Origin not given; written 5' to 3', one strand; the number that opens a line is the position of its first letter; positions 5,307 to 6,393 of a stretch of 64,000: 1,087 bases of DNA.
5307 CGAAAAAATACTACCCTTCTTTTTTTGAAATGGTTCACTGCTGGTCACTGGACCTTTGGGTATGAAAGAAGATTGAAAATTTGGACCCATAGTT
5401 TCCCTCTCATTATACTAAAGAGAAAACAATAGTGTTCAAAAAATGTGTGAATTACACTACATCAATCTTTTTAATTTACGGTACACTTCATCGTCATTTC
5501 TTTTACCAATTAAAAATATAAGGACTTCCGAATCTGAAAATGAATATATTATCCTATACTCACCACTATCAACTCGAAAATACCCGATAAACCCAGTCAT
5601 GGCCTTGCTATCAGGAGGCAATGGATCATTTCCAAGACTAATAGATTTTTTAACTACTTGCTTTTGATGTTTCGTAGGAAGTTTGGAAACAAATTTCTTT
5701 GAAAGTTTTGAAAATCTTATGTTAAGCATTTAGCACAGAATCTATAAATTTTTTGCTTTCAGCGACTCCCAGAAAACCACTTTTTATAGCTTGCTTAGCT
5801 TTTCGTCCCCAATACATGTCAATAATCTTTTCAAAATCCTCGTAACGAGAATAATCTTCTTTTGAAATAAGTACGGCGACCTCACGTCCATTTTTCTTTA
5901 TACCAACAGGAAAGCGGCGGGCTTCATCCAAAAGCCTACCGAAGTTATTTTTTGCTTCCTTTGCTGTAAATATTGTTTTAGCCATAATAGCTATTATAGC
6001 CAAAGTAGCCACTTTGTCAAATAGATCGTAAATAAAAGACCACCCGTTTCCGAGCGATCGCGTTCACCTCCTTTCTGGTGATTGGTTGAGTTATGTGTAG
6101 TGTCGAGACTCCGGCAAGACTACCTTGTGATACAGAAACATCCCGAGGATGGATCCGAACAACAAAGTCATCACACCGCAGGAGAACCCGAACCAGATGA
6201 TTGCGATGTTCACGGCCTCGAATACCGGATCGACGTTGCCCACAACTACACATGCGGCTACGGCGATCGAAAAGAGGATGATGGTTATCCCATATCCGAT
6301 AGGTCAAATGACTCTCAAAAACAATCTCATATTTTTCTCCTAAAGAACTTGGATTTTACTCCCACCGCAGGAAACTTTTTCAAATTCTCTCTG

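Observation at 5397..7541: Foreign GC-rich cassette (Phd/RelE plus a hydrolase-like gene plus a consensus promoter) inserted inside the pilMNO operon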

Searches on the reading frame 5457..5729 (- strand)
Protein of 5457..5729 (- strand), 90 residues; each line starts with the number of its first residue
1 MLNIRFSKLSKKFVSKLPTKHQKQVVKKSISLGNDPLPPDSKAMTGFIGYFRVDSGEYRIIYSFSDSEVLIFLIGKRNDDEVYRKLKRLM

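Call 4: search_protein_families(library=pfam, proteins=[window:5457-5729:-], max_evalue=0.1)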
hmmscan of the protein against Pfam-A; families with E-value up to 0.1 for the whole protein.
window:5457-5729:- (90 aa): 3 families
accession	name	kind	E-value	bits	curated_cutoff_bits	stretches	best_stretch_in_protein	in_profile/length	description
PF05016.21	ParE_toxin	-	0.0011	19.9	23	1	11-80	8-88/89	ParE toxin of type II toxin-antitoxin system, parDE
PF05973.20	Gp49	-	0.0034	17.8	23.9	1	13-74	2-68/90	Phage derived protein Gp49-like (DUF891)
PF15781.12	ParE-like_toxin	-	0.024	15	28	1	8-87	5-87/87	ParE-like toxin of type II bacterial toxin-antitoxin system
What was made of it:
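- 5457..5729 (-): RelE/ParE-superfamily toxin (90 aa) with an 8-nt overlap with the antitoxin gene. PF05016 scores 19.9 bits, below its 23-bit cut-off (call 4).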

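Call 10: search_protein_families(library=phrogs, proteins=[window:5457-5729:-], max_evalue=0.1)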
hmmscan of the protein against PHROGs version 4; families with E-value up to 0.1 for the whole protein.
window:5457-5729:- (90 aa): 4 families
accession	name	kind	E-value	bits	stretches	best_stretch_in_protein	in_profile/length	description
phrog_1213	-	moron, auxiliary metabolic gene and host takeover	5.6e-10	40.7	1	1-80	2-86/88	RelE-like toxin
phrog_3445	-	moron, auxiliary metabolic gene and host takeover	0.0022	19.2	1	1-75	4-79/103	toxin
phrog_12577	-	unknown function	0.02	16.1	1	43-89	61-108/115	-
phrog_2523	-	unknown function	0.041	15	1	1-73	2-79/108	-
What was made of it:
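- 5457..5729 (-): phrog_1213 RelE-like 5.6e-10 (call 10).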

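Call 11: search_protein_families(library=ncbifam, proteins=[window:5457-5729:-], max_evalue=0.1)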
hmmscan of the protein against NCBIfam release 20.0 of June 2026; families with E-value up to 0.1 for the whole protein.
window:5457-5729:- (90 aa): 1 family
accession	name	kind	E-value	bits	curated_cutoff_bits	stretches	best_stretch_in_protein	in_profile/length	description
TIGR02683.1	upstrm_HI1419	hypoth_equivalog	0.092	13.1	62.85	1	10-75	9-75/95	type II toxin-antitoxin system RelE/ParE family toxin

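Call 12: search_protein_families(library=padloc, proteins=[window:5457-5729:-], max_evalue=0.1)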
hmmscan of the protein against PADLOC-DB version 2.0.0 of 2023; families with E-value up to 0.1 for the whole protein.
window:5457-5729:- (90 aa): 0 families

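Call 73: list_cluster_members(proteins=[P0001, P0005, P0036, window:5457-5729:-, window:7542-8633:-])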
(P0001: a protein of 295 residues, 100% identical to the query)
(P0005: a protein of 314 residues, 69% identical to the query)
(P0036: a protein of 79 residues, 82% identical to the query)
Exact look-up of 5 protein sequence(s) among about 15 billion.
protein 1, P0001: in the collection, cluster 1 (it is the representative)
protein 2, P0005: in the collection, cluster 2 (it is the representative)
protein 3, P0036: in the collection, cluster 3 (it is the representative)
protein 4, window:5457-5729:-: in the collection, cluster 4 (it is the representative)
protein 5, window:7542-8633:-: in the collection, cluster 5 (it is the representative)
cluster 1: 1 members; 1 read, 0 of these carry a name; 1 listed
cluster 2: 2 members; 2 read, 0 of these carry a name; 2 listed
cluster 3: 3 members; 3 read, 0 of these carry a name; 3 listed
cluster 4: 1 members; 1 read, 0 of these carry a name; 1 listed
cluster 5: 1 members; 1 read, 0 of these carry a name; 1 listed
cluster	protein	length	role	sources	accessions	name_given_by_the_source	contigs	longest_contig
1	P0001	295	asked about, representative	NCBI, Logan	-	-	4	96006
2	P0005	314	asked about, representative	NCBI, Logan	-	-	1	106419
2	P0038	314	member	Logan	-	-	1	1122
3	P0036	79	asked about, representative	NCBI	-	-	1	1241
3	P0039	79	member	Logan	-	-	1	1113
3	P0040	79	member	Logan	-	-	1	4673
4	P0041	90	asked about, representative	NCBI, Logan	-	-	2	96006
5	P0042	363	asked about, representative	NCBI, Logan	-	-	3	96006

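Call 75: search_solved_structures(query=window:5457-5729:-, max_evalue=1)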
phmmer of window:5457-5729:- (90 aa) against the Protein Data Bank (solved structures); distinct sequences matched with E-value up to 1: 11.
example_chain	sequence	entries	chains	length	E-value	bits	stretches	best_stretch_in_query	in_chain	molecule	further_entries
4v7k_Ay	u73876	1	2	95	0.0012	22.6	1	11-88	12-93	Toxin relE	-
5cwf_A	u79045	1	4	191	0.0047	20.8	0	71-88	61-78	Designed helical repeat protein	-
4v7j_Ay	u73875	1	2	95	0.0062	20.4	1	11-88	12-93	Toxin relE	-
3g5o_B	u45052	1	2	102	0.0084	19.9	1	3-84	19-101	Uncharacterized protein Rv2866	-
4fxe_D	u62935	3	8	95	0.0085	19.9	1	11-88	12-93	mRNA interferase RelE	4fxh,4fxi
2kc8_A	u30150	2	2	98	0.0094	19.8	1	11-88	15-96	Toxin relE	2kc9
5eil_A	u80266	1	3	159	0.031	18.1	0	22-46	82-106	TRI-05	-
9w3a_A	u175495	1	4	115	0.052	17.4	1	26-78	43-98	PfiT protein 1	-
1wmi_A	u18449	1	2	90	0.077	16.9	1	5-74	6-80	hypothetical protein PHS013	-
4hb5_A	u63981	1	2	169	0.12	16.3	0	22-47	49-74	Engineered Protein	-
4gmr_A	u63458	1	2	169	0.22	15.4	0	21-45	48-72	OR266 DE NOVO PROTEIN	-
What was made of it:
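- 5457..5729 (-): The best solved relative is E. coli RelE, E 1.2e-3 (call 75).
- On Type II TA, Phd/YefM–RelE/ParE: PDB E. coli RelE gives 1.2e-3 (call 75).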

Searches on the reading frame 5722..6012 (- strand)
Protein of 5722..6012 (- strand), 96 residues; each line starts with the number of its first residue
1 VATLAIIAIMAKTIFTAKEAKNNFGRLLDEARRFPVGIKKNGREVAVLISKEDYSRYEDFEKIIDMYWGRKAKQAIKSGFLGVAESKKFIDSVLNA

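Call 4: search_protein_families(library=pfam, proteins=[window:5722-6012:-], max_evalue=0.1)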
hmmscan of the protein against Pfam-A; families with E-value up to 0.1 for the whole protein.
window:5722-6012:- (96 aa): 1 family
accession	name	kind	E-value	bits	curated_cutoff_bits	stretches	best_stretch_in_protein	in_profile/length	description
PF02604.26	PhdYeFM_antitox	-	6.9e-11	42.2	29.8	1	13-62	2-52/74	Antitoxin Phd_YefM, type II toxin-antitoxin system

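Call 10: search_protein_families(library=phrogs, proteins=[window:5722-6012:-], max_evalue=0.1)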
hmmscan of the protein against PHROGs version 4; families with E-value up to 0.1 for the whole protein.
window:5722-6012:- (96 aa): 2 families
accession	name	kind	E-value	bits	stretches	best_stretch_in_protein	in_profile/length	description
phrog_375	-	moron, auxiliary metabolic gene and host takeover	0.00079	20.2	1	15-59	7-53/74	Phd-like antitoxin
phrog_2268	-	moron, auxiliary metabolic gene and host takeover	0.075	14.2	1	13-59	3-49/84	antitoxin from a toxin-antitoxin system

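Call 11: search_protein_families(library=ncbifam, proteins=[window:5722-6012:-], max_evalue=0.1)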
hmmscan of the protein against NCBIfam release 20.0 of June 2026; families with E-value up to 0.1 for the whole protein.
window:5722-6012:- (96 aa): 1 family
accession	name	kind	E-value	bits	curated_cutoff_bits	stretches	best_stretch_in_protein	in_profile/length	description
TIGR01552.1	phd_fam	subfamily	3e-10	39.3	20.8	1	15-61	2-49/53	type II toxin-antitoxin system prevent-host-death family antitoxin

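Call 12: search_protein_families(library=padloc, proteins=[window:5722-6012:-], max_evalue=0.1)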
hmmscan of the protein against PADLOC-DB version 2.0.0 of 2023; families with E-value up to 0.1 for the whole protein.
window:5722-6012:- (96 aa): 0 families

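Call 76: search_solved_structures(query=window:5722-5985:-, max_evalue=1)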
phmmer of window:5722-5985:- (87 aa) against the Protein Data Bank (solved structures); distinct sequences matched with E-value up to 1: 2.
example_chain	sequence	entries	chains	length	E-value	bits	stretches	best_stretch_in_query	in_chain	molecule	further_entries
9g12_C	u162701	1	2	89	0.85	13.5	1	25-80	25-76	Antitoxin RelB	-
3hs2_A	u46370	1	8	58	0.86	13.5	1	9-49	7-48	Prevent host death protein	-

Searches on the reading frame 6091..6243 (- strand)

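Call 4: search_protein_families(library=pfam, proteins=[window:6091-6243:-], max_evalue=0.1)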
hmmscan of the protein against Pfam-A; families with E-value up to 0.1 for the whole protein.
window:6091-6243:- (50 aa): 0 families

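Call 10: search_protein_families(library=phrogs, proteins=[window:6091-6243:-], max_evalue=0.1)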
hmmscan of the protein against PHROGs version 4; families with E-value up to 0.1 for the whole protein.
window:6091-6243:- (50 aa): 0 families

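Call 11: search_protein_families(library=ncbifam, proteins=[window:6091-6243:-], max_evalue=0.1)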
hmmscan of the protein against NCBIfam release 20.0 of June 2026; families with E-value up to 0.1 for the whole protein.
window:6091-6243:- (50 aa): 1 family
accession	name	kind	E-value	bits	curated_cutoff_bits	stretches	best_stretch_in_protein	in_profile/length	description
NF002503.0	PRK01844.1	equivalog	0.016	15.1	135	1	16-42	3-29/73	YneF family protein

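Call 12: search_protein_families(library=padloc, proteins=[window:6091-6243:-], max_evalue=0.1)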
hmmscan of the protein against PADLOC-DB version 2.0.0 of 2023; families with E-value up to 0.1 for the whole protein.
window:6091-6243:- (50 aa): 0 families
